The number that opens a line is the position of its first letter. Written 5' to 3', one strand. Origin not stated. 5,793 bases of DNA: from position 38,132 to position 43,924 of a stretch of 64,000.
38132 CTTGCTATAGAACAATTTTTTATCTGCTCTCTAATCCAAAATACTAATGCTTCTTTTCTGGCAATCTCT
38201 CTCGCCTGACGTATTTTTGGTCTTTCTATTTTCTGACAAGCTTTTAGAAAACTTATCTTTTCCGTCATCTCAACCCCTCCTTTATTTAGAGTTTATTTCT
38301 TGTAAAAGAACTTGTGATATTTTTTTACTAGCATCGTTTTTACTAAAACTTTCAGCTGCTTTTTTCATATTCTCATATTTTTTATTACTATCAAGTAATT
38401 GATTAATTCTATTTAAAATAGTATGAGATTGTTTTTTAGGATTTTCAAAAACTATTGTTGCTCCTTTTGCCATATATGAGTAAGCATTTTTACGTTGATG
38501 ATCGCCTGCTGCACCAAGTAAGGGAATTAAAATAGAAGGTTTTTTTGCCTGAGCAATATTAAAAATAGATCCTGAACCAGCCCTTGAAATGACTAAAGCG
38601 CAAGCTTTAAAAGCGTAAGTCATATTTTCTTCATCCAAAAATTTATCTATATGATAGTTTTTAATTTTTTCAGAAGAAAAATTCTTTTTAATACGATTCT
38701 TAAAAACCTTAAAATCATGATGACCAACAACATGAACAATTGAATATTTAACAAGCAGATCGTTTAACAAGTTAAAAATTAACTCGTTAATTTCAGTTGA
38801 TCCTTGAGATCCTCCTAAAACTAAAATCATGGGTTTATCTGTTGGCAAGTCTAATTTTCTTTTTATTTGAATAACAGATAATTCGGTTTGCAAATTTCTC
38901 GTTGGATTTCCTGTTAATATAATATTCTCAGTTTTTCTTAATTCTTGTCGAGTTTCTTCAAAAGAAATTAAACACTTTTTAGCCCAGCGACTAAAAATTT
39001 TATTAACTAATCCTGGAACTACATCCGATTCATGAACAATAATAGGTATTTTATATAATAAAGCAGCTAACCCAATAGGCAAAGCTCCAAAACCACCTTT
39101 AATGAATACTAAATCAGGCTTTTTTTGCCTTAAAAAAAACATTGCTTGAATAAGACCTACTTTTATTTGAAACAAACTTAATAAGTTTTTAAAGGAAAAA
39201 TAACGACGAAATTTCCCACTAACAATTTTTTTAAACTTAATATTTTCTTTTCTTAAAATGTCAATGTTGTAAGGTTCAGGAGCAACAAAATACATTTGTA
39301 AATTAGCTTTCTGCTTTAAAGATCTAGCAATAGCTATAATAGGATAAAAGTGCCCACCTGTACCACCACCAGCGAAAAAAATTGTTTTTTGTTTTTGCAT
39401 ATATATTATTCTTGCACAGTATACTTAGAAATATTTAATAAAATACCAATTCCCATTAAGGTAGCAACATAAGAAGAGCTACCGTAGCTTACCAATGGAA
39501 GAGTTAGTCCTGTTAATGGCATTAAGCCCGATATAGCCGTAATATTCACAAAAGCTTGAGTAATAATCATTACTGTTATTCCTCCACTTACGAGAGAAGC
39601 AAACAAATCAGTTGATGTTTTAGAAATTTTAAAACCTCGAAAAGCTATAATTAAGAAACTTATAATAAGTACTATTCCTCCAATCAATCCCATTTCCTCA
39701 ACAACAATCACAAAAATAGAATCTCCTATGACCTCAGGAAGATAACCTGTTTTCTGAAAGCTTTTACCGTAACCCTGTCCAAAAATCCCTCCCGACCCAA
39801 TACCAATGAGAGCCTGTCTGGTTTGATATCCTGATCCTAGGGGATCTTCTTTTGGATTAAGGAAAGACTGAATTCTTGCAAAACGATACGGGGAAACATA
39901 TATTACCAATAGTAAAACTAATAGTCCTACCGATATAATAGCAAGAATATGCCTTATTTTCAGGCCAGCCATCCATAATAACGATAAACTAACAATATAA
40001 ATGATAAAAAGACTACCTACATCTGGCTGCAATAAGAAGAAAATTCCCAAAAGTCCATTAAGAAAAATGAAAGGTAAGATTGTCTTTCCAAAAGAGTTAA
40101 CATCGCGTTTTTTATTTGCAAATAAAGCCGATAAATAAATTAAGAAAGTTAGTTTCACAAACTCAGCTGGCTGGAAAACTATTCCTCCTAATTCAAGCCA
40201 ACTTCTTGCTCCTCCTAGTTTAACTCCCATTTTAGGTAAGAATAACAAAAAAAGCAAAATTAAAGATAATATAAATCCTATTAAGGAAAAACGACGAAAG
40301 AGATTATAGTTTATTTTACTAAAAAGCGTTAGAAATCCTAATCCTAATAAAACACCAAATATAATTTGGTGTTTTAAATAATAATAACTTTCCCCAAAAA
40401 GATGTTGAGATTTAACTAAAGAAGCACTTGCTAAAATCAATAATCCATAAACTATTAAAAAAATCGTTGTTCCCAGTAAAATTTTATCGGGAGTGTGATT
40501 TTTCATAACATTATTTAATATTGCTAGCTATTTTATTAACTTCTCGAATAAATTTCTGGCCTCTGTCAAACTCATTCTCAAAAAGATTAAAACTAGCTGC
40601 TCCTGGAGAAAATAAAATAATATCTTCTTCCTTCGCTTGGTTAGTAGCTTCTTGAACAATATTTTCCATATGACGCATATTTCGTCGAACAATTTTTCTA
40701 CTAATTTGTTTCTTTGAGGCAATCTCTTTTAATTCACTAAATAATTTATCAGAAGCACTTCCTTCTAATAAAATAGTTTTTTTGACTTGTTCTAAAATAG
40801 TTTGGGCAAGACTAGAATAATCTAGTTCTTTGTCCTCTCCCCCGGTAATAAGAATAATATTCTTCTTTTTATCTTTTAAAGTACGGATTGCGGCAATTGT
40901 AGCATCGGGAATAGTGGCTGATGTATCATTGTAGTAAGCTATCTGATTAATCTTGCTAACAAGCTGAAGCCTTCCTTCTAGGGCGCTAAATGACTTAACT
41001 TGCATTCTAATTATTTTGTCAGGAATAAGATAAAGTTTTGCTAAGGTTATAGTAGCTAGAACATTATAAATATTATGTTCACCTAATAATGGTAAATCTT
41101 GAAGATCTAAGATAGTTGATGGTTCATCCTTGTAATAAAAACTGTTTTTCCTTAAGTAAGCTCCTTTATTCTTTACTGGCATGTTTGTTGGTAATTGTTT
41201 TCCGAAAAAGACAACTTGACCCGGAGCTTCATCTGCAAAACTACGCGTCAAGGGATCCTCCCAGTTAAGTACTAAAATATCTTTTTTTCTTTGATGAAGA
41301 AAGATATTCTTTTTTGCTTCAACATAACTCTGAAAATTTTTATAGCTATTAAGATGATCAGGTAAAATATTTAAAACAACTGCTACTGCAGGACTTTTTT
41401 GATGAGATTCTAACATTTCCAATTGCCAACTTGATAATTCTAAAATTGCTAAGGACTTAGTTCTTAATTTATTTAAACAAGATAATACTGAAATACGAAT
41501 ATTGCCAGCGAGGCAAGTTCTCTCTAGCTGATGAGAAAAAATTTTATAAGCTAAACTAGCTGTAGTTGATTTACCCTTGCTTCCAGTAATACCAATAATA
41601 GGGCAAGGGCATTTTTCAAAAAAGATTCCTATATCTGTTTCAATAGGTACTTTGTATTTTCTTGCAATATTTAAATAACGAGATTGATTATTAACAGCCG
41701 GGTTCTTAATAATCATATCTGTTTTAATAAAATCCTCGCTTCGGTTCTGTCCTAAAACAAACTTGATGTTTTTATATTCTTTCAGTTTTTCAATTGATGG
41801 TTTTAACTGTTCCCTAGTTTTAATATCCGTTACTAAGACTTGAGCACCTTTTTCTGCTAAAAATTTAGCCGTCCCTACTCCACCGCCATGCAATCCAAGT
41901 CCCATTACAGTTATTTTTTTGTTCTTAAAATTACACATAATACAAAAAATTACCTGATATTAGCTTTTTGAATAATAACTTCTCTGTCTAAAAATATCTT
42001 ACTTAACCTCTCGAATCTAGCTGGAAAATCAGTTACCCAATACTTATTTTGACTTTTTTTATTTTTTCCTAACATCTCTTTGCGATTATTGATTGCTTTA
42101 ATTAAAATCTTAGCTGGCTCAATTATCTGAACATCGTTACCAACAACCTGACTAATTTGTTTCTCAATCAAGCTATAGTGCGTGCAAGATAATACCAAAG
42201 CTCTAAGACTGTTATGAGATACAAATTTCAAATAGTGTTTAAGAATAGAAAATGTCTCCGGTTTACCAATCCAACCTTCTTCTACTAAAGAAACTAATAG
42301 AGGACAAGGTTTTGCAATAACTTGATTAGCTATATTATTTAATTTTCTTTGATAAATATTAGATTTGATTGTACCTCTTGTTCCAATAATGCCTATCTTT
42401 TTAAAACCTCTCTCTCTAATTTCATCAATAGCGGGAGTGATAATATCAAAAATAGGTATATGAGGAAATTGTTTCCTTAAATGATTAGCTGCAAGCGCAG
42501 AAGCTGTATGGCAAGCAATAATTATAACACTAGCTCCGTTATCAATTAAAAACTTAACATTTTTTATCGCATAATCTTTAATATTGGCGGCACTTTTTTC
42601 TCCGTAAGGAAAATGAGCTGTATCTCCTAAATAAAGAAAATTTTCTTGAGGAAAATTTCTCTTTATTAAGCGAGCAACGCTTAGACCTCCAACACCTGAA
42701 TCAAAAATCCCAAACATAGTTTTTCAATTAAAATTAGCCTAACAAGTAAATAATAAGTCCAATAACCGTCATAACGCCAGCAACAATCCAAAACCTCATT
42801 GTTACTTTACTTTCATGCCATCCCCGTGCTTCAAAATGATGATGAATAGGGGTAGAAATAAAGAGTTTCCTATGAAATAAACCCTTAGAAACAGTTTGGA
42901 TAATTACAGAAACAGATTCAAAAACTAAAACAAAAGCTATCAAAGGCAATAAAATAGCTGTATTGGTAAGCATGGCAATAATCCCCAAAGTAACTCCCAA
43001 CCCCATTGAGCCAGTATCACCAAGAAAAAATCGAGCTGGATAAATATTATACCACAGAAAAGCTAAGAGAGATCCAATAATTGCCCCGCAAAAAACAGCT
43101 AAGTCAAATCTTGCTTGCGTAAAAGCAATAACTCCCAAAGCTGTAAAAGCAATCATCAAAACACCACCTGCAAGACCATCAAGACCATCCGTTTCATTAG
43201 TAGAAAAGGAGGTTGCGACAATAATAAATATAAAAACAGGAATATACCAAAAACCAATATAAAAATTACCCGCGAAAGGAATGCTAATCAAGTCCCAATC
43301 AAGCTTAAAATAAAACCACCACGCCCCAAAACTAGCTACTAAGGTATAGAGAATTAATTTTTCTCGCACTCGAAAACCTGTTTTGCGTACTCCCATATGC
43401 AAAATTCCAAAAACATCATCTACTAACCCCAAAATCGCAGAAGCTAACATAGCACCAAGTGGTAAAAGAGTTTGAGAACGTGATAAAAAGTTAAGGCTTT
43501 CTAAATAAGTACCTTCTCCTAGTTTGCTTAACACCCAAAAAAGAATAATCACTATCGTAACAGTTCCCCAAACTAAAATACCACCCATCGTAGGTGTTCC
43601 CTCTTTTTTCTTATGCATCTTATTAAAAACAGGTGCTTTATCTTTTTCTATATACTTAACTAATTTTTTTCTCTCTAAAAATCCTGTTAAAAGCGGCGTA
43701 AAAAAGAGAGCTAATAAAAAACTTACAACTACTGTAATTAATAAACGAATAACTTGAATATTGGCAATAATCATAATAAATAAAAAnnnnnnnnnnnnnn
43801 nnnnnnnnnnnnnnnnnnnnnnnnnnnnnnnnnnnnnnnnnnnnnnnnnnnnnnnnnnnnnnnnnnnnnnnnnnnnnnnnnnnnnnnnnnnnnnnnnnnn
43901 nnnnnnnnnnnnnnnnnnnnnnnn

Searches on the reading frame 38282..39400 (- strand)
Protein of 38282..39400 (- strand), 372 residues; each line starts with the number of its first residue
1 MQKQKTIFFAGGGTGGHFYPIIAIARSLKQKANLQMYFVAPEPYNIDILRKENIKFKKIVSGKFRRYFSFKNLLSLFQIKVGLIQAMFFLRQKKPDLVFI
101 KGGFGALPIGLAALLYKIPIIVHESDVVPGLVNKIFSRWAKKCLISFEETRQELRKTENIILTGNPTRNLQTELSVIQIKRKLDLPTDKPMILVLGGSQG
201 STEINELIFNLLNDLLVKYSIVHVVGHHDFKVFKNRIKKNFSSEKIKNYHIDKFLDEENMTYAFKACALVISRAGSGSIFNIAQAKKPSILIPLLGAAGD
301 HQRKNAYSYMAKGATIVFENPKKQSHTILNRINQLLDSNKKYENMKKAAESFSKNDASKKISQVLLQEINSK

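Call 38: search_protein_families(library=pfam, proteins=[window:38282-39400:-], max_evalue=0.00001)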
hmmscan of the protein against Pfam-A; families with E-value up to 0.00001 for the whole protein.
window:38282-39400:- (372 aa): 3 families
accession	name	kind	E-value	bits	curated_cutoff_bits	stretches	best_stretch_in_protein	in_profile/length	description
PF03033.26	Glyco_transf_28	-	1.6e-34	119.4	26.2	1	7-144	1-138/139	Glycosyltransferase family 28 N-terminal domain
PF04101.22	Glyco_tran_28_C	-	3e-29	102.6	22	1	191-360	1-165/166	Glycosyltransferase family 28 C-terminal domain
PF02350.25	Epimerase_2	-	7.3e-10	38.7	30.6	1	83-365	56-346/347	UDP-N-acetylglucosamine 2-epimerase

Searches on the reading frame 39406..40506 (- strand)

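Call 38: search_protein_families(library=pfam, proteins=[window:39406-40506:-], max_evalue=0.00001)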
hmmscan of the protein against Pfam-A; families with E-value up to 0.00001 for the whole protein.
window:39406-40506:- (366 aa): 1 family
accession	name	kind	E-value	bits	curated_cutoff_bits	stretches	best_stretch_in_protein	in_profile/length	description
PF01098.24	FTSW_RODA_SPOVE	-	1.1e-93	314.5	26.4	1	13-363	6-354/356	Cell cycle protein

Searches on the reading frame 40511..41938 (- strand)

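Call 38: search_protein_families(library=pfam, proteins=[window:40511-41938:-], max_evalue=0.00001)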
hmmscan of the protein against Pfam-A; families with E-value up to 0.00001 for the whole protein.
window:40511-41938:- (475 aa): 3 families
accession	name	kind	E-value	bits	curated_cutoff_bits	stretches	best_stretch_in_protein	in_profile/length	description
PF08245.18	Mur_ligase_M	-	3e-30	106.1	24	1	117-299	1-199/200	Mur ligase middle domain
PF02875.26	Mur_ligase_C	-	2.7e-12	48.1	28.4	1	322-445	1-125/127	Mur ligase, glutamate ligase domain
PF21799.2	MurD-like_N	-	6.1e-10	39.7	27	1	7-99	1-86/88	Mur ligase MurD-like, N-terminal domain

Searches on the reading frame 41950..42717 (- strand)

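Call 38: search_protein_families(library=pfam, proteins=[window:41950-42717:-], max_evalue=0.00001)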
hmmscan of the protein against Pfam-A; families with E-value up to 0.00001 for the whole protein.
window:41950-42717:- (255 aa): 1 family
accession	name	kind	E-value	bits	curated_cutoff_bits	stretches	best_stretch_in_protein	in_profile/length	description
PF01177.27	Asp_Glu_race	-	2.3e-20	73.7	31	1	27-208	30-210/211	Asp/Glu/Hydantoin racemase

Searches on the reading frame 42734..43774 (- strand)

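Call 38: search_protein_families(library=pfam, proteins=[window:42734-43774:-], max_evalue=0.00001)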
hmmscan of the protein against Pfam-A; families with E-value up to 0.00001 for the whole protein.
window:42734-43774:- (346 aa): 1 family
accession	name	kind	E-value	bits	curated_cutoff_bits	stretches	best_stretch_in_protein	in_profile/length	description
PF00953.26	Glycos_transf_4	-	8.3e-30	104.3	27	1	106-269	5-158/160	Glycosyl transferase family 4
